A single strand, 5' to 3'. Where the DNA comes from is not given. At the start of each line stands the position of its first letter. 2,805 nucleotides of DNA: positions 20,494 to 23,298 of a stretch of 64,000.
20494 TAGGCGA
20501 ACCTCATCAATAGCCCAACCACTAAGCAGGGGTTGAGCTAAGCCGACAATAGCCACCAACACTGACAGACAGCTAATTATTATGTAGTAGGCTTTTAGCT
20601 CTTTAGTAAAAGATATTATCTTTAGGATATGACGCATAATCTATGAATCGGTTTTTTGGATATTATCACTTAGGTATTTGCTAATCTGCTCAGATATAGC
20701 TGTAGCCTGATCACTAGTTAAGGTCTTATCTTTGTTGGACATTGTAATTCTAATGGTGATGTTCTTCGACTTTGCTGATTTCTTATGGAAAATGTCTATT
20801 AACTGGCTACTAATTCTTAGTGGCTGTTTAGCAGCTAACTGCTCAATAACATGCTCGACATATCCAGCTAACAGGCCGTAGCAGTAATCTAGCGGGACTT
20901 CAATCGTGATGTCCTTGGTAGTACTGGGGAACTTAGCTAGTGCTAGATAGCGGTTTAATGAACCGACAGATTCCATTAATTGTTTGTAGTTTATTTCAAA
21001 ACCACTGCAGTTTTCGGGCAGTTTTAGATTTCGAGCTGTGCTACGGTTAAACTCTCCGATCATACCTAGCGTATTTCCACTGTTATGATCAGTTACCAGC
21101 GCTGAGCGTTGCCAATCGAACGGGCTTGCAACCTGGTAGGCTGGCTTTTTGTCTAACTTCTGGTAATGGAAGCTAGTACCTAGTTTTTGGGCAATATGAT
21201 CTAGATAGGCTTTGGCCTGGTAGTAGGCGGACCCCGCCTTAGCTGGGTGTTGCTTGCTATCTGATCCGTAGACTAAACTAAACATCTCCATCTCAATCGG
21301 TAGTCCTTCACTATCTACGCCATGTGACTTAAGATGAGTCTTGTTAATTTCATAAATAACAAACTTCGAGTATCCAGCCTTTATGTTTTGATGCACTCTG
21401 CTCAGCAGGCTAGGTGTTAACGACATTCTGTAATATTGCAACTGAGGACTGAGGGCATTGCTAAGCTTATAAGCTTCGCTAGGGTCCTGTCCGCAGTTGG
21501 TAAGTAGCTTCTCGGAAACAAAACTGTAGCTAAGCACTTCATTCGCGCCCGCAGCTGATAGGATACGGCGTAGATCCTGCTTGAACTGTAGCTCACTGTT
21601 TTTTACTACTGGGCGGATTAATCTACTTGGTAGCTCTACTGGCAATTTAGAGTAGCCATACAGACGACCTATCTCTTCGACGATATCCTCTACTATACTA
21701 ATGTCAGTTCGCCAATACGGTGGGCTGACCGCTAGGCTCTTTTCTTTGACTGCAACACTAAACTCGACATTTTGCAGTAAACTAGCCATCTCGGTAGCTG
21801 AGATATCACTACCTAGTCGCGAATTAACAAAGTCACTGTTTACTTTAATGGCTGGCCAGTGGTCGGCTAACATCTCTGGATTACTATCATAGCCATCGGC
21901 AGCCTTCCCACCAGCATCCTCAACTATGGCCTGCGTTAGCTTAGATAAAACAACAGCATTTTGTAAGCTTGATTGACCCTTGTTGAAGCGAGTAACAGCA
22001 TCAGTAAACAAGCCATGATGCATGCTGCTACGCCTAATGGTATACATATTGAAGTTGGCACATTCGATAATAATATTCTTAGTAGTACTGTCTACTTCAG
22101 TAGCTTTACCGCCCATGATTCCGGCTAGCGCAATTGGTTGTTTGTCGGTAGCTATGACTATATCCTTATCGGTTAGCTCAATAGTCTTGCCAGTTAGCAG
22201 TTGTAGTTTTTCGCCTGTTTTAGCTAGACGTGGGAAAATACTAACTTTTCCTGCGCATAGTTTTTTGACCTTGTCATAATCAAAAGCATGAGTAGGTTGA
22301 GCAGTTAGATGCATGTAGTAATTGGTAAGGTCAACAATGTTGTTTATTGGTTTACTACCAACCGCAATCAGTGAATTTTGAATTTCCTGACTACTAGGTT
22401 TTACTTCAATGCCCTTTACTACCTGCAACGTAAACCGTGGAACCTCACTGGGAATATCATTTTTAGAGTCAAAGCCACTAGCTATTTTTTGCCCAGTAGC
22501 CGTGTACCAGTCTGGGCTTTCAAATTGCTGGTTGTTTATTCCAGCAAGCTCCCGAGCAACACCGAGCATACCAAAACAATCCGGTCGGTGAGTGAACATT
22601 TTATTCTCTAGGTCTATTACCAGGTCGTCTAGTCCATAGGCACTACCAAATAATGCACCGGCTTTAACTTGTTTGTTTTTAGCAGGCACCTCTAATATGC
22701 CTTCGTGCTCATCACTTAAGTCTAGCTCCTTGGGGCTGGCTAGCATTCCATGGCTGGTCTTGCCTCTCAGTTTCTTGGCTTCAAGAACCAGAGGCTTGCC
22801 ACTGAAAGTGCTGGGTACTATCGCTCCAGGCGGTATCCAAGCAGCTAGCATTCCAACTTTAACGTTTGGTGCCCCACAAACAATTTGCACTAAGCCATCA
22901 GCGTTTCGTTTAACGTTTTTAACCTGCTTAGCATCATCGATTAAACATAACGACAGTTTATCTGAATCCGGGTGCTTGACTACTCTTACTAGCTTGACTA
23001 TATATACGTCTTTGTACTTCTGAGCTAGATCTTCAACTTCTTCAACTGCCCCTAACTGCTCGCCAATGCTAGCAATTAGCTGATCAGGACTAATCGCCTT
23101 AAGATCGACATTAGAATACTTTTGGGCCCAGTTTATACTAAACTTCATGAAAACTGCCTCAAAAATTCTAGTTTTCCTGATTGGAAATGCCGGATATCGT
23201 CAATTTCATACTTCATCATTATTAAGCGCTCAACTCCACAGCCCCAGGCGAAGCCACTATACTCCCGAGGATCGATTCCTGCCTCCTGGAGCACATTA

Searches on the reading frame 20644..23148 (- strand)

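Call 62: search_protein_families(library=pfam, proteins=[window:20644-23148:-], max_evalue=0.001)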
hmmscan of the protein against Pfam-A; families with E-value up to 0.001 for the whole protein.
window:20644-23148:- (835 aa): 5 families
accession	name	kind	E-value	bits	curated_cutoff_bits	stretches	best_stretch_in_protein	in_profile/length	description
PF03483.22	B3_4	-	2.1e-50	171.1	29.3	1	236-410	2-171/174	B3/4 domain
PF17759.6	tRNA_synthFbeta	-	1.8e-30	106.5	22.4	1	502-720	1-213/214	Phenylalanyl tRNA synthetase beta chain CLM domain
PF03484.21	B5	-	3.2e-19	69.3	28.6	1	434-499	1-67/67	tRNA synthetase B5 domain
PF03147.19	FDX-ACB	-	2.7e-09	37.8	31.1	1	739-830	2-89/94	Ferredoxin-fold anticodon binding domain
PF01588.26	tRNA_bind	-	7.1e-09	36.1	27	1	50-159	3-92/96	Putative tRNA binding domain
